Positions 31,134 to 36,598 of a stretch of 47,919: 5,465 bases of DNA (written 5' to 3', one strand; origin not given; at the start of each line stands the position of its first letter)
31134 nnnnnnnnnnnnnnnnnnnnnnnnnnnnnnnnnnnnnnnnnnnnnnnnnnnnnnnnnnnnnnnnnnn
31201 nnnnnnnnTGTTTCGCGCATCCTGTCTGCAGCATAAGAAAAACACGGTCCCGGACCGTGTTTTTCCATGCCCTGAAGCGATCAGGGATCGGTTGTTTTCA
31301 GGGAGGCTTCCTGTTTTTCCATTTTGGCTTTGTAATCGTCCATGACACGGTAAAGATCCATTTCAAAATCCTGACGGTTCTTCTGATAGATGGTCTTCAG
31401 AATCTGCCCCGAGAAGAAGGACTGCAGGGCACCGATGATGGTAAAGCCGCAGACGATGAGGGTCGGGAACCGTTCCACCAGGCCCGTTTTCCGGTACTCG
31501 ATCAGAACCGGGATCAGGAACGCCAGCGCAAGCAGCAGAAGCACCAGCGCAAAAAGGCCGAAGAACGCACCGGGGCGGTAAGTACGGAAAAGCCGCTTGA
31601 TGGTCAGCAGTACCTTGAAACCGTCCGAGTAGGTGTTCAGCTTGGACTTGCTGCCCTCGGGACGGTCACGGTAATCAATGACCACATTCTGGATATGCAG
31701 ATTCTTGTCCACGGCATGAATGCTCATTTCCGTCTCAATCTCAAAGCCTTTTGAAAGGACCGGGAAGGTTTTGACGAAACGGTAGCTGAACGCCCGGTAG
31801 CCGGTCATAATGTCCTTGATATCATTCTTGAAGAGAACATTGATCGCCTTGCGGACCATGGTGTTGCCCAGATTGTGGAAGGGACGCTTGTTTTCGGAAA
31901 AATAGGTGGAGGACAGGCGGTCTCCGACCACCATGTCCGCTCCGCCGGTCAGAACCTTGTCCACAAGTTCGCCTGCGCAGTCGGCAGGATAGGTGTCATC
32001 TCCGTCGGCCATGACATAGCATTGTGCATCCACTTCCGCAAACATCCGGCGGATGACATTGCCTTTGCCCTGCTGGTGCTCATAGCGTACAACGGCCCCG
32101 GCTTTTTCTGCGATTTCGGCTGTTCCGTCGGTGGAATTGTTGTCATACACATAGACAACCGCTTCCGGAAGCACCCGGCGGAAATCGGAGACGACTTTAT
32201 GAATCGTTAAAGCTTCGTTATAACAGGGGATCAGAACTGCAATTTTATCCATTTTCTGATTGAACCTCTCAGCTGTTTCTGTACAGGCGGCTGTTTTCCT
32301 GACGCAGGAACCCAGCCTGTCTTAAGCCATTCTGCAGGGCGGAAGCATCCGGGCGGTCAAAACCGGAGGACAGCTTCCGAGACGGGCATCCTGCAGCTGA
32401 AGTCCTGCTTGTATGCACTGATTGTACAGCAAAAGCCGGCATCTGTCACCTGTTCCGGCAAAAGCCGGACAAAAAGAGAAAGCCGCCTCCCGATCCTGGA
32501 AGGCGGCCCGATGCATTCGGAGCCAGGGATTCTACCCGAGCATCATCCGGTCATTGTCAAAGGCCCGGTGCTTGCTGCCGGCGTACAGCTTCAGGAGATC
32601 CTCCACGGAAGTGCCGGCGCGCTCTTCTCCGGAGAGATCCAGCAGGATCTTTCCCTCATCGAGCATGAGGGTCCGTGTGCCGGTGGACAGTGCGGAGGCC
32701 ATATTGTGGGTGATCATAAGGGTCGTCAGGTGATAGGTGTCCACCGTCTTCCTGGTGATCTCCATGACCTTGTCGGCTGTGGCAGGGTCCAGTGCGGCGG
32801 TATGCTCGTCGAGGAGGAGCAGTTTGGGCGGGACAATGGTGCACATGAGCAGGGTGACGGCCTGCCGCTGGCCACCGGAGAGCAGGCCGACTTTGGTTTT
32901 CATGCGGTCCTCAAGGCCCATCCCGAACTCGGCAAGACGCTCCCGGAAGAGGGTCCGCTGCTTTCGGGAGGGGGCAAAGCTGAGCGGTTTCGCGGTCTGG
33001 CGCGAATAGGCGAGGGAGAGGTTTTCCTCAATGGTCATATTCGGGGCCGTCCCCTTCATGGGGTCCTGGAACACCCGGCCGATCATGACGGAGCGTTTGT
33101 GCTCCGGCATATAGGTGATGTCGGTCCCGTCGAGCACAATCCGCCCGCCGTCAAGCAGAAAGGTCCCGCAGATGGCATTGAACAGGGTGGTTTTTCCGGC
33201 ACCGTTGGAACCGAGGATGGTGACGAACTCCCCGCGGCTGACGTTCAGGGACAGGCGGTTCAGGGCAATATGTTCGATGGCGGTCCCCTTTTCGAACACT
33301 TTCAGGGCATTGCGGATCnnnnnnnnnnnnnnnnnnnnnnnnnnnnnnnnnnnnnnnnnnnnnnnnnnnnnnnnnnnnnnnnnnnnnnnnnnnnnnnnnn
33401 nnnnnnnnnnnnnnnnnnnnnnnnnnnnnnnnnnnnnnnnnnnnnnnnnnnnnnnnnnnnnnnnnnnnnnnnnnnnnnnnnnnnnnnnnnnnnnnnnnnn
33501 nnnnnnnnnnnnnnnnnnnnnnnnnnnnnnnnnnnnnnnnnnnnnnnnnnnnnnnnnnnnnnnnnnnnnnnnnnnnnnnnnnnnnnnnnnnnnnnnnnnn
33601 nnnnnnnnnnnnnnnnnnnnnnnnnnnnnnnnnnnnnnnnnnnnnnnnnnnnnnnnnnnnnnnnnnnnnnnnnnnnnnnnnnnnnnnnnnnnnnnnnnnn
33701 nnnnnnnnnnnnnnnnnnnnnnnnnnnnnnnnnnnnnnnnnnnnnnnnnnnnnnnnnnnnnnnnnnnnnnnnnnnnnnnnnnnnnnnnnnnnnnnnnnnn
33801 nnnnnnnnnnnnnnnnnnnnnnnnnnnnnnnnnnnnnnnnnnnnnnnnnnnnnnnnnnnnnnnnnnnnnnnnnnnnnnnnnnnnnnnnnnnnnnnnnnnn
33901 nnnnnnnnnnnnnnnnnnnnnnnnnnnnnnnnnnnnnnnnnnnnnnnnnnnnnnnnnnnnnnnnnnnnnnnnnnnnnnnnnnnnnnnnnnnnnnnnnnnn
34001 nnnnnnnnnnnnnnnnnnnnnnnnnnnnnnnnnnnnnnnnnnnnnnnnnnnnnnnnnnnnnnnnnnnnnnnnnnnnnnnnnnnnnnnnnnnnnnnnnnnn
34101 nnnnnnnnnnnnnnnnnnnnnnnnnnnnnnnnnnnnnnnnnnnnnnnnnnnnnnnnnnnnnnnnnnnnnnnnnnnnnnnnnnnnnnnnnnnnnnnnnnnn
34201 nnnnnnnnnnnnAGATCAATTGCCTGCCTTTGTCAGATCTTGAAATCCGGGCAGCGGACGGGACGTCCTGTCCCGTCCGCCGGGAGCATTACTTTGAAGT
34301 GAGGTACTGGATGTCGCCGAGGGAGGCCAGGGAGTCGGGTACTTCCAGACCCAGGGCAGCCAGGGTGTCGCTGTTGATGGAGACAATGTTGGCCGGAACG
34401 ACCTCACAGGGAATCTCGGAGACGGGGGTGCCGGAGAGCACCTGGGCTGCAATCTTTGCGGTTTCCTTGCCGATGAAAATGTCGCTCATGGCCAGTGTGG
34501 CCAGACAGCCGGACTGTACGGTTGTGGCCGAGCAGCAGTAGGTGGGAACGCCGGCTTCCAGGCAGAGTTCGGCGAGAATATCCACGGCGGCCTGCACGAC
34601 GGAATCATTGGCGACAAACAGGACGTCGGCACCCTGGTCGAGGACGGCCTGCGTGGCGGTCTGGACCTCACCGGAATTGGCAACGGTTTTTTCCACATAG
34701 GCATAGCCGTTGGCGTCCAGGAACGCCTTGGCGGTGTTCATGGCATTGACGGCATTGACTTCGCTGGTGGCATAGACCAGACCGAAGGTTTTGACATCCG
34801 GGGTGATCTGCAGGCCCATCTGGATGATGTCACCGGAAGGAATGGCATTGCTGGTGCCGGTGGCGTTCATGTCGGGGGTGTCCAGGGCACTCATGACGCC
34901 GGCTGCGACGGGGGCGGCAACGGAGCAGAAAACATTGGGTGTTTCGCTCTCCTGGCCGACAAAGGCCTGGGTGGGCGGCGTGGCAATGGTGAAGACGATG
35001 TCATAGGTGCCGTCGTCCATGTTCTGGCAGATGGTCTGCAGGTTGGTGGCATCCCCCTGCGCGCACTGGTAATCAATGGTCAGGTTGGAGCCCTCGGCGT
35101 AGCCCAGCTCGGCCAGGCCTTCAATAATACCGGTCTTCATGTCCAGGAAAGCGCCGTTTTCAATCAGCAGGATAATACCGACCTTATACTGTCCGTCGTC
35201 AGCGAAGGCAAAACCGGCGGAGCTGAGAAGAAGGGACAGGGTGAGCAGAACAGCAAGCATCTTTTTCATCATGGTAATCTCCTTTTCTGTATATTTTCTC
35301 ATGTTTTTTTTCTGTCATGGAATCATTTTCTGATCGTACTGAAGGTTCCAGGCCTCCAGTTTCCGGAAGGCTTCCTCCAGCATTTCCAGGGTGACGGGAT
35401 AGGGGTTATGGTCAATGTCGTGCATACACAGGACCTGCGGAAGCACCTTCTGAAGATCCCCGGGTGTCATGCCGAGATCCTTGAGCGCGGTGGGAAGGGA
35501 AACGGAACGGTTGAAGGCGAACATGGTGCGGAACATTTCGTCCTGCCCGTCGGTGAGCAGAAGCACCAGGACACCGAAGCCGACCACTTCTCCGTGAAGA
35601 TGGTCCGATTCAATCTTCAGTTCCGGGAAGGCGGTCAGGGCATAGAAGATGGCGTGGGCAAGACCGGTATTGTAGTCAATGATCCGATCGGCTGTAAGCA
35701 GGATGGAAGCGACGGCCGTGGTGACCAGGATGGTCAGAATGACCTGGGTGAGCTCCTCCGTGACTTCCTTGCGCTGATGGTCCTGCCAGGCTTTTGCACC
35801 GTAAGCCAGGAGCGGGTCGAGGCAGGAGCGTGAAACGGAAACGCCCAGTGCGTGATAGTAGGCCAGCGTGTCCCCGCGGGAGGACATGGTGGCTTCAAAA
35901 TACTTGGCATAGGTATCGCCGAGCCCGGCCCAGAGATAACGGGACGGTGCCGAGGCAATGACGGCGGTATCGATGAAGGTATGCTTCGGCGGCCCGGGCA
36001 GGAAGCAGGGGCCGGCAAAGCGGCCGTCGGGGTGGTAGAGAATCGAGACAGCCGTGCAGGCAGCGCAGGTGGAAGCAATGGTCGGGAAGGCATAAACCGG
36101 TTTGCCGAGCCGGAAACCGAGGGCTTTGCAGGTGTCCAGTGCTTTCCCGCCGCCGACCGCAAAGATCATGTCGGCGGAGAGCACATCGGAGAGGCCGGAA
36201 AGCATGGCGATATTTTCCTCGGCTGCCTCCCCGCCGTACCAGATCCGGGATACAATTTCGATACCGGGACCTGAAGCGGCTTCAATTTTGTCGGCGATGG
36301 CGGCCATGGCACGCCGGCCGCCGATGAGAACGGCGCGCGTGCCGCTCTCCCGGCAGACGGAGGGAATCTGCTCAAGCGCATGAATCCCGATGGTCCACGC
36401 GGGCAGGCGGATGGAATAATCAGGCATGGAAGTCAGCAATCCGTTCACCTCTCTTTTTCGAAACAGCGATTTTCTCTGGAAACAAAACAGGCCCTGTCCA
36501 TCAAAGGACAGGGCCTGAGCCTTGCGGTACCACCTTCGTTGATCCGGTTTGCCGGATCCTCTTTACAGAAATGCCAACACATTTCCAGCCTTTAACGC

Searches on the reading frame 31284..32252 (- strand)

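Call 51: search_protein_families(library=pfam, proteins=[window:31284-32252:-], max_evalue=0.00001)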
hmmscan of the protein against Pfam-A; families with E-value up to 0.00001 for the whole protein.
window:31284-32252:- (323 aa): 2 families
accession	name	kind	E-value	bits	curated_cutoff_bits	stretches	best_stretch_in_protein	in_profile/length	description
PF00535.33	Glycos_transf_2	-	1.3e-18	67.9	23.3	1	6-159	2-163/168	Glycosyl transferase family 2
PF13641.12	Glyco_tranf_2_3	-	2.6e-06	28.1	27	1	4-112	3-123/230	Glycosyltransferase like family 2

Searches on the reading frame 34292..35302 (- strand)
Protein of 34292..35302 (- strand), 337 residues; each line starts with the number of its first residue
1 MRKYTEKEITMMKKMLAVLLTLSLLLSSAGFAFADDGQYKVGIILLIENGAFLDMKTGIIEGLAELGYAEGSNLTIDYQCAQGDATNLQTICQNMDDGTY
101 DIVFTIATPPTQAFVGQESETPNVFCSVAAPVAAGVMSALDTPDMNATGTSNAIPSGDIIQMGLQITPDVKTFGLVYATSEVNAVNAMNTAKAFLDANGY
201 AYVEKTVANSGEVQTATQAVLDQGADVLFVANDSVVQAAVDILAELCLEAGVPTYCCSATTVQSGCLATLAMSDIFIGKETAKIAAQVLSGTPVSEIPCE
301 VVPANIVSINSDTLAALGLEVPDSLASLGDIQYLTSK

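Call 51: search_protein_families(library=pfam, proteins=[window:34292-35302:-], max_evalue=0.00001)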
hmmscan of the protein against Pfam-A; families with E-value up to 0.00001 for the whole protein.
window:34292-35302:- (337 aa): 1 family
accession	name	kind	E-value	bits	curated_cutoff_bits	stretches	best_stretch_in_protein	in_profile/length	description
PF04392.18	ABC_sub_bind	-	6.7e-51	173.7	25.9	1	40-326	1-286/293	ABC transporter substrate binding protein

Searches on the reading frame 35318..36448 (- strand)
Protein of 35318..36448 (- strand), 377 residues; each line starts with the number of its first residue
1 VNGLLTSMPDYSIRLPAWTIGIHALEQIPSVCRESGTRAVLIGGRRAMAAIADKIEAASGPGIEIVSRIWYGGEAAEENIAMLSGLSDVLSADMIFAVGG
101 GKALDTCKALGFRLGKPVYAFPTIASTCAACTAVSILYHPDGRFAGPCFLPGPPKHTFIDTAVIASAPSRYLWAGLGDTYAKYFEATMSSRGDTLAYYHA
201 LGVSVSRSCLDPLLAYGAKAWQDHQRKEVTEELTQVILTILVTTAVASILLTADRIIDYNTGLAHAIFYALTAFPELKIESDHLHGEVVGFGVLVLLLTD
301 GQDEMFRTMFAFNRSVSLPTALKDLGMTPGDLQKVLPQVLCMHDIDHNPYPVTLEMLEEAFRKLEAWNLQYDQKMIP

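Call 51: search_protein_families(library=pfam, proteins=[window:35318-36448:-], max_evalue=0.00001)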
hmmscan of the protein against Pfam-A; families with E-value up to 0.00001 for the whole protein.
window:35318-36448:- (377 aa): 2 families
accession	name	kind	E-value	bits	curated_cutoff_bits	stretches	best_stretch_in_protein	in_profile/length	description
PF00465.25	Fe-ADH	-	2.8e-17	63.3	31.3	1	20-142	6-148/168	Iron-containing alcohol dehydrogenase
PF13685.12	Fe-ADH_2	-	3.8e-13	50.1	28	1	21-168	3-149/149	Iron-containing alcohol dehydrogenase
